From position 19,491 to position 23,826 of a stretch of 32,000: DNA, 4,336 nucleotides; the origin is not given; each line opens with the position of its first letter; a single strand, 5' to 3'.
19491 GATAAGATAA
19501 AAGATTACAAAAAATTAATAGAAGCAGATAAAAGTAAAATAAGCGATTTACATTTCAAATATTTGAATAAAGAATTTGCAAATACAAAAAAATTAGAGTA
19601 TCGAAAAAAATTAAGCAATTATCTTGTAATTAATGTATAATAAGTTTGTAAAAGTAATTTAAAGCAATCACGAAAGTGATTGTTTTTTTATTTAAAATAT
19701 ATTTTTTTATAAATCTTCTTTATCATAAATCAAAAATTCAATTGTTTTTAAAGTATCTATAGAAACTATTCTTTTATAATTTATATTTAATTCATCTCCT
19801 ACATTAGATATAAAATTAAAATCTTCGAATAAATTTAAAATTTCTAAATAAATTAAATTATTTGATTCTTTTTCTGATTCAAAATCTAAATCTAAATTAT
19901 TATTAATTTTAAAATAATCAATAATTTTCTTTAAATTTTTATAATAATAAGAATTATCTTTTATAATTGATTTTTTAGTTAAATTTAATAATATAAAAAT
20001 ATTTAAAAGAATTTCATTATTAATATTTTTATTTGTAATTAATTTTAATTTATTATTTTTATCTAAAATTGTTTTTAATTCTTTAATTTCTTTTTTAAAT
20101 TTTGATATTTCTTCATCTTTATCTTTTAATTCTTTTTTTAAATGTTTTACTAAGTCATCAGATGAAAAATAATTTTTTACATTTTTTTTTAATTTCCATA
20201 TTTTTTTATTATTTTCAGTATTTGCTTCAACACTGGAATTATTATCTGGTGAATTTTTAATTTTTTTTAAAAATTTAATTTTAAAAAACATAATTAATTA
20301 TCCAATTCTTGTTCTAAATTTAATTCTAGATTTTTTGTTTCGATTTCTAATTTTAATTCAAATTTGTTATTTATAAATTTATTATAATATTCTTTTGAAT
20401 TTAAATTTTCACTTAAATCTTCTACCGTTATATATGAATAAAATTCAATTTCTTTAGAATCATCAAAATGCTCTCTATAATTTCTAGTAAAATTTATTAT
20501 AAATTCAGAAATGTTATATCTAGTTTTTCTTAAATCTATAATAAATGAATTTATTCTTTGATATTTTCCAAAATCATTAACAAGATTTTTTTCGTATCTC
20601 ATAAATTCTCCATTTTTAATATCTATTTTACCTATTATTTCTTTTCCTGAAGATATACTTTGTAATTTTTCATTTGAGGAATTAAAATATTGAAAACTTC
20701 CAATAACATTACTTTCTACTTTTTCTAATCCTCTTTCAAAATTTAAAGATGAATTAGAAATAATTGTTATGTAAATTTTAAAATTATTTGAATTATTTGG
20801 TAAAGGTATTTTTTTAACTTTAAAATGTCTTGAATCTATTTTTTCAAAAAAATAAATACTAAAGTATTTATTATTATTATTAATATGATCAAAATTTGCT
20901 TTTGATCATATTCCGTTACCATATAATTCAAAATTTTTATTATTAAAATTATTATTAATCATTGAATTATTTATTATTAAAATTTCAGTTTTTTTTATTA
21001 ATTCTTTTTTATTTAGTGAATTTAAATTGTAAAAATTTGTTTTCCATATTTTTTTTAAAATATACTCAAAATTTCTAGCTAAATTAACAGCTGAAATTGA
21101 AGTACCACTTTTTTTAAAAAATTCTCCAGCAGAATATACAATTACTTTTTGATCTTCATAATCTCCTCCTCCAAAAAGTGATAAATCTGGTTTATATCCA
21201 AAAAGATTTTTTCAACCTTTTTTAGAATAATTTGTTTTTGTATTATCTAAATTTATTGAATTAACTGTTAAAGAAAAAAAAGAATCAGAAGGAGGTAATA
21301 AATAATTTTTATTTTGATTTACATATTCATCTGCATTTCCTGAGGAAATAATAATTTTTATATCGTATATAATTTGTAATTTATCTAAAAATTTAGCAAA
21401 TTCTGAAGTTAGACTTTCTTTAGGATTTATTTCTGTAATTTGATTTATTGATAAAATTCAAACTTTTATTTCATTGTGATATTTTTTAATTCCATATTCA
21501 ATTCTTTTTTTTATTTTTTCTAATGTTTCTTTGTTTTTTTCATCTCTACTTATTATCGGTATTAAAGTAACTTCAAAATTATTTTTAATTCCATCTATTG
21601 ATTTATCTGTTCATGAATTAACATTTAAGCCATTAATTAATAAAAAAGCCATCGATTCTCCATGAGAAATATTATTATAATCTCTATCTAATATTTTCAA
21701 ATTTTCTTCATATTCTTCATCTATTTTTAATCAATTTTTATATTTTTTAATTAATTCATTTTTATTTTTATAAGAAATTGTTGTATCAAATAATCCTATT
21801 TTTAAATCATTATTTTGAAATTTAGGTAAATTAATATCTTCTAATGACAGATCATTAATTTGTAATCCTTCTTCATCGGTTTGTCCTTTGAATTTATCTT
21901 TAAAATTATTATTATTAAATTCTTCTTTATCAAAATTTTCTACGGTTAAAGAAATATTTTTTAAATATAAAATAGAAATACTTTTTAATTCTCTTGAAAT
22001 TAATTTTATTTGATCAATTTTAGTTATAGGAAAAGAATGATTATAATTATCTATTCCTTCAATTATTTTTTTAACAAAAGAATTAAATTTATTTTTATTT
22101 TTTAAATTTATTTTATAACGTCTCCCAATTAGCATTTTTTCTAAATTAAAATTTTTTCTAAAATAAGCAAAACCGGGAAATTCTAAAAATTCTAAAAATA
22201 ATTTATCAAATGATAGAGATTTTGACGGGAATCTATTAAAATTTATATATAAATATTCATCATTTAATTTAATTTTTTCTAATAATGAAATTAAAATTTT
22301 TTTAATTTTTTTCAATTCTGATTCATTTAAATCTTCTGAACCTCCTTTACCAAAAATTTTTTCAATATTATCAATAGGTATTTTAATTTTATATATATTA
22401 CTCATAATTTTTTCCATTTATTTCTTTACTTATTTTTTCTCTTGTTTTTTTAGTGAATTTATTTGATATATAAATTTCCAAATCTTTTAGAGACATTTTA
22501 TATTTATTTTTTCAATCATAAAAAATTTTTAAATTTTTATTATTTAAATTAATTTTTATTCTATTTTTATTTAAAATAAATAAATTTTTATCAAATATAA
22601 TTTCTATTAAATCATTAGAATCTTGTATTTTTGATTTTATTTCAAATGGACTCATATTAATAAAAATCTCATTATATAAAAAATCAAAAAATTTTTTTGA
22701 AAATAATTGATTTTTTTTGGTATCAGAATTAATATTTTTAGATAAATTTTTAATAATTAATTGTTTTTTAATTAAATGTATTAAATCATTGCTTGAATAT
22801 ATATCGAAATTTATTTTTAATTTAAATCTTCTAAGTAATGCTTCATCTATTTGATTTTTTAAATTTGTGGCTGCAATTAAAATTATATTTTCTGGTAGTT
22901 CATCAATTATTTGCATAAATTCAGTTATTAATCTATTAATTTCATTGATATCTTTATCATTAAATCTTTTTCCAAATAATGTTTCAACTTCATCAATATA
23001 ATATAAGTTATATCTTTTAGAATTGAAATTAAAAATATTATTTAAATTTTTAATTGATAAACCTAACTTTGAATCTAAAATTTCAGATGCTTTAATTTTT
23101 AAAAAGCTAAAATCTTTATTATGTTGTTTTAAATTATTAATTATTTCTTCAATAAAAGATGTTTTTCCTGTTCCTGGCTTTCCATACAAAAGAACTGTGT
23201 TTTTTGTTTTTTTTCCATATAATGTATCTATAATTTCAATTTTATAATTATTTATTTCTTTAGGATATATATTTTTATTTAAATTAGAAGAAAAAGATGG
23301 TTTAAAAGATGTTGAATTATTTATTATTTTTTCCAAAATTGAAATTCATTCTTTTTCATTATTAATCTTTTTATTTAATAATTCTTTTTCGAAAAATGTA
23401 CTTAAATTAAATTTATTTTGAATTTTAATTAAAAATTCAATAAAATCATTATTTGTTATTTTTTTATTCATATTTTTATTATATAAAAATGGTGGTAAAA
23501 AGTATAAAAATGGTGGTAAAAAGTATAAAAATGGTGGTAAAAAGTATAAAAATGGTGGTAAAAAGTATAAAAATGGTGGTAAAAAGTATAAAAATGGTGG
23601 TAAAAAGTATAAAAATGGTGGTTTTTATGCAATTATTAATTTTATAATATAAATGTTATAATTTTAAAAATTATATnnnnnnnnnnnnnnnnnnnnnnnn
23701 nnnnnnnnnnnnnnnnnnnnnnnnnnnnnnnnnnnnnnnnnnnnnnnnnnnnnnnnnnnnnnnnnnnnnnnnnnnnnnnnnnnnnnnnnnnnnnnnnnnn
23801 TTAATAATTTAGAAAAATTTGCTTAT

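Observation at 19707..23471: Hidden three-gene operon: AAA+ ATPase, S8 subtilase and an unknown 194-aa protein (IetAS-like module in a code-4 mollicute)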

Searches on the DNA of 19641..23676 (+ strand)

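Call 74: search_dna_similar(query=window:19641-23676:+, collection=plasmids, mode=distant, max_rows=10)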
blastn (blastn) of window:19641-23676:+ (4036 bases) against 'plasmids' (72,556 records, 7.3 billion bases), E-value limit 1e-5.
No match.
